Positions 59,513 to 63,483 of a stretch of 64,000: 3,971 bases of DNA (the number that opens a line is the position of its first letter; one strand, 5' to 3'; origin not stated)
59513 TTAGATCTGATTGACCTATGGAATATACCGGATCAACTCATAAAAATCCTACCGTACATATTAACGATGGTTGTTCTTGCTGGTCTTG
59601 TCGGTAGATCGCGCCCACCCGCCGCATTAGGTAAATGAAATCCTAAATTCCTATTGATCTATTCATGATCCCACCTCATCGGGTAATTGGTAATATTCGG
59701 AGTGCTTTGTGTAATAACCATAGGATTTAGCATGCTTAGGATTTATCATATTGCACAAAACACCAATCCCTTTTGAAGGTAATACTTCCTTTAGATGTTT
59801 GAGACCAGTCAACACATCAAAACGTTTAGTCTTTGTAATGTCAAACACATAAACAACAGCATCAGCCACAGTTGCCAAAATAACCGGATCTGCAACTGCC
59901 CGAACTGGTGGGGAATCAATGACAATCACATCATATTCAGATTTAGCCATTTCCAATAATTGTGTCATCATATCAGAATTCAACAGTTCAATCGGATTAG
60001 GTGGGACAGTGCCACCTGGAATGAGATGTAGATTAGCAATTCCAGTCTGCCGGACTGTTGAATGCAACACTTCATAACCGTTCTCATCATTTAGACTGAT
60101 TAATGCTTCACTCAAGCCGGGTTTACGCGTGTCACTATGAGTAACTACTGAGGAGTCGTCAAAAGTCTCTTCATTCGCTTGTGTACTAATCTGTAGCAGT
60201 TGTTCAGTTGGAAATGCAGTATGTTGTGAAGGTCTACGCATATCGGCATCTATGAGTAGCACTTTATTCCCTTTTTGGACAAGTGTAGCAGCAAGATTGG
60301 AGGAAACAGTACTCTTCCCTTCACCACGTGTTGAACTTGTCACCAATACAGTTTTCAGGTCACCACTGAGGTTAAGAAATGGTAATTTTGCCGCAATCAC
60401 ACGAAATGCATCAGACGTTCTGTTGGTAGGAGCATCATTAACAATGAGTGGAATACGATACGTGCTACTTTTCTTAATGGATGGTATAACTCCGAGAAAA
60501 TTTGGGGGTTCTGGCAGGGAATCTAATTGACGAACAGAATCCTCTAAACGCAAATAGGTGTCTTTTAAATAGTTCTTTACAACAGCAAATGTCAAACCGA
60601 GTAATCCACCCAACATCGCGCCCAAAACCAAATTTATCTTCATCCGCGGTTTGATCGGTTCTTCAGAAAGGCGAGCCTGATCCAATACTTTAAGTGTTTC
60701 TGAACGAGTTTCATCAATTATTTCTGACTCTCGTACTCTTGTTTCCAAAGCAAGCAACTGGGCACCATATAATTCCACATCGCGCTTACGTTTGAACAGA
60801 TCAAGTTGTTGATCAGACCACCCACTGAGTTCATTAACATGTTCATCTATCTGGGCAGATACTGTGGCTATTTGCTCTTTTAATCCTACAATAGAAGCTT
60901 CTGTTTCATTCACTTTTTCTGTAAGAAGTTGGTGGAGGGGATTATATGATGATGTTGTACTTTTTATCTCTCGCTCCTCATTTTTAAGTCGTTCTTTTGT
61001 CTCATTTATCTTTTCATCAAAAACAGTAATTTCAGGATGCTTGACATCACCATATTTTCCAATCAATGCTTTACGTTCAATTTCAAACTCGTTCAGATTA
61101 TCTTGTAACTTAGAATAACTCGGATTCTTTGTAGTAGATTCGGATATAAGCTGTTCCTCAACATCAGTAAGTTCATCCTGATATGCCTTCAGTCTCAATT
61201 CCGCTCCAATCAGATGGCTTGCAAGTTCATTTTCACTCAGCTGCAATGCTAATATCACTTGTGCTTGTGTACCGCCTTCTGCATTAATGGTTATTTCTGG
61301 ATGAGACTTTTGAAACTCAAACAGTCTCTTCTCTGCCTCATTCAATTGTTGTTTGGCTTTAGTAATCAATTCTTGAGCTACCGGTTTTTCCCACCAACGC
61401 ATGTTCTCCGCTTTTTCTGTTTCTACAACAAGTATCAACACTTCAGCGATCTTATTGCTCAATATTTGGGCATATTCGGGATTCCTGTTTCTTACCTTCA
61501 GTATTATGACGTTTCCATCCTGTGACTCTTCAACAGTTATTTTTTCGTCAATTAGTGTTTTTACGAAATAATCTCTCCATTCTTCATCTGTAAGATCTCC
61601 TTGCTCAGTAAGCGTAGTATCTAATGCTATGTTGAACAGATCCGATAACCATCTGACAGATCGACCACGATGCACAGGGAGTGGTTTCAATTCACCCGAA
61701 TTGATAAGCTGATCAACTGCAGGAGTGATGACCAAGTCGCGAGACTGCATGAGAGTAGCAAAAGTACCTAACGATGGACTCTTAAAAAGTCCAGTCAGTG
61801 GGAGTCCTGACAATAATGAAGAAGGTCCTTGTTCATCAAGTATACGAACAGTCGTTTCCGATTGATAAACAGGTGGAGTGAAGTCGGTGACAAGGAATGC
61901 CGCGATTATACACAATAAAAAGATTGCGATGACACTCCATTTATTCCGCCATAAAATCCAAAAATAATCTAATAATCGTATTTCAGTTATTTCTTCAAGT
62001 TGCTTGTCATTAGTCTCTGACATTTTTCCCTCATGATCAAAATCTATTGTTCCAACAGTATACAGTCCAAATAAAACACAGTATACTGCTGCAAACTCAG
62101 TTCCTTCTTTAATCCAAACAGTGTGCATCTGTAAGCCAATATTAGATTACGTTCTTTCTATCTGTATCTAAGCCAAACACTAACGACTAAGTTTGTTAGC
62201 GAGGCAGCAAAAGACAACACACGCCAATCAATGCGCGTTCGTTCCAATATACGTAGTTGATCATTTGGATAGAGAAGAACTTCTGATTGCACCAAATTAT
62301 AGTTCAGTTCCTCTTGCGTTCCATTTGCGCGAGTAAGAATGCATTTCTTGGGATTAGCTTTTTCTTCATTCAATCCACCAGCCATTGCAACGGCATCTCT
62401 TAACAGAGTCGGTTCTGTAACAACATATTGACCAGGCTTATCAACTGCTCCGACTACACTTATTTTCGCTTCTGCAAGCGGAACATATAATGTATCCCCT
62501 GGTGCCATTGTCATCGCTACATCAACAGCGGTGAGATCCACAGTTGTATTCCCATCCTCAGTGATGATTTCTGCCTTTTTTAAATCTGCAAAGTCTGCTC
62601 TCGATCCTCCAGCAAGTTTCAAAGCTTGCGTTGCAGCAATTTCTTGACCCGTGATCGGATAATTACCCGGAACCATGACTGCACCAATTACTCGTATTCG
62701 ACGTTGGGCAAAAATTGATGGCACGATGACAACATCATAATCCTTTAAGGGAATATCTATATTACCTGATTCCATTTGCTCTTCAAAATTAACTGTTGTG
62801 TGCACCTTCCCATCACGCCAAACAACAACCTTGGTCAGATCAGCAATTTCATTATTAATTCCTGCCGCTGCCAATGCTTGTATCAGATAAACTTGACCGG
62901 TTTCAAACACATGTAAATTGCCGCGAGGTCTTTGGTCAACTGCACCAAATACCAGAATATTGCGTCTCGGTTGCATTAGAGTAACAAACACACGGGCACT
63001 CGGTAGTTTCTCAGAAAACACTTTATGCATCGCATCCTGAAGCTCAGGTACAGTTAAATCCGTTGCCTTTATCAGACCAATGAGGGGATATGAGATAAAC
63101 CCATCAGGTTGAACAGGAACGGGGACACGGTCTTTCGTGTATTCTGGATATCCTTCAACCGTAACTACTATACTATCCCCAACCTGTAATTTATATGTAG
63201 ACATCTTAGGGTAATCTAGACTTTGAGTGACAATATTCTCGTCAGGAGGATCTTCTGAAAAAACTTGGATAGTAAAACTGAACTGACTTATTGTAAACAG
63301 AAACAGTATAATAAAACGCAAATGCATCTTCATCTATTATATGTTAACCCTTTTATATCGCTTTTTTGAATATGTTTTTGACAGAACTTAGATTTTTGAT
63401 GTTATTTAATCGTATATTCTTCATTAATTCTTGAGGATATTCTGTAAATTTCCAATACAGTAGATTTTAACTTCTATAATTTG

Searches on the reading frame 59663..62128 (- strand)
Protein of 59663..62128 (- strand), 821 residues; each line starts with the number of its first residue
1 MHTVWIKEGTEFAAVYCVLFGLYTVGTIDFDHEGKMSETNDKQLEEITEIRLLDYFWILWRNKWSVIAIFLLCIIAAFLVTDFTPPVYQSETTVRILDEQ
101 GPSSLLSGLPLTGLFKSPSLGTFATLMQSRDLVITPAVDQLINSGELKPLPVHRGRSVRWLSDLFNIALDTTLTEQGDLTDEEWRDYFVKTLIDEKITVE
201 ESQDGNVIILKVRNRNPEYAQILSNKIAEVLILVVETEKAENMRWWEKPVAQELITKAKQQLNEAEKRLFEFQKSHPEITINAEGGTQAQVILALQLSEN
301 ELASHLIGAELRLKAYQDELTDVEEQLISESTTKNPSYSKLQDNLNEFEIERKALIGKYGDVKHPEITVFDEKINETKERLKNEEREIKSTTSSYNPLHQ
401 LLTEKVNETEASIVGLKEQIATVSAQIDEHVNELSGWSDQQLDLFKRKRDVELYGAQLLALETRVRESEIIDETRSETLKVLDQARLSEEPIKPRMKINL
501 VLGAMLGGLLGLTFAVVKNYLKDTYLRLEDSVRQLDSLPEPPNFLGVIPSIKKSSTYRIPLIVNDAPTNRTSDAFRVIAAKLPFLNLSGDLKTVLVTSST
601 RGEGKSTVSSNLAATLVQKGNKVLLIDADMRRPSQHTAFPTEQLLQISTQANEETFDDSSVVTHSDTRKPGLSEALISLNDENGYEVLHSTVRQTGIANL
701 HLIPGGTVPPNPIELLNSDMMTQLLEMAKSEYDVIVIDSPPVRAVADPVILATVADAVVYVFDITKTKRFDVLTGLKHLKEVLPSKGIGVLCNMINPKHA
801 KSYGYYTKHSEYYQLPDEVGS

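Call 68: search_protein_families(library=pfam, proteins=[window:59663-62128:-], max_evalue=0.000001)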
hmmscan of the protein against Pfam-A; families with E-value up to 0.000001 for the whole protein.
window:59663-62128:- (821 aa): 5 families
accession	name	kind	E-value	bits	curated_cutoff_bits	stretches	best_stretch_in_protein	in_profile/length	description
PF13614.12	AAA_31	-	7.3e-14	52.5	27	1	592-763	2-148/177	AAA domain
PF02706.20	Wzz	-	2.6e-11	44.1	25.5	1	49-133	2-84/91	Chain length determinant protein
PF10609.15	ParA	-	2.4e-09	37.4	27.1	1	593-643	5-55/246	NUBPL iron-transfer P-loop NTPase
PF01656.29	CbiA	-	6.9e-09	36.2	25.4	1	595-798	2-86/125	CobQ/CobB/MinD/ParA nucleotide binding domain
PF13807.11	GNVR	-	2.2e-08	34.3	27.7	1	443-519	5-81/82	G-rich domain on putative tyrosine kinase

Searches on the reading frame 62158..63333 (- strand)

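Call 68: search_protein_families(library=pfam, proteins=[window:62158-63333:-], max_evalue=0.000001)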
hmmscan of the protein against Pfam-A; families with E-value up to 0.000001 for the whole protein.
window:62158-63333:- (391 aa): 3 families
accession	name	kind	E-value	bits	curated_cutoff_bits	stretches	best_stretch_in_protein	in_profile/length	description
PF22461.2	SLBB_2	-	8.2e-24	84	27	1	290-360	2-77/79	SLBB domain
PF02563.21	Poly_export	-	7.6e-16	58.5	28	1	44-118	4-75/77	Polysaccharide biosynthesis/export protein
PF10531.15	SLBB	-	1.2e-14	54.3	27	1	291-340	2-51/55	SLBB domain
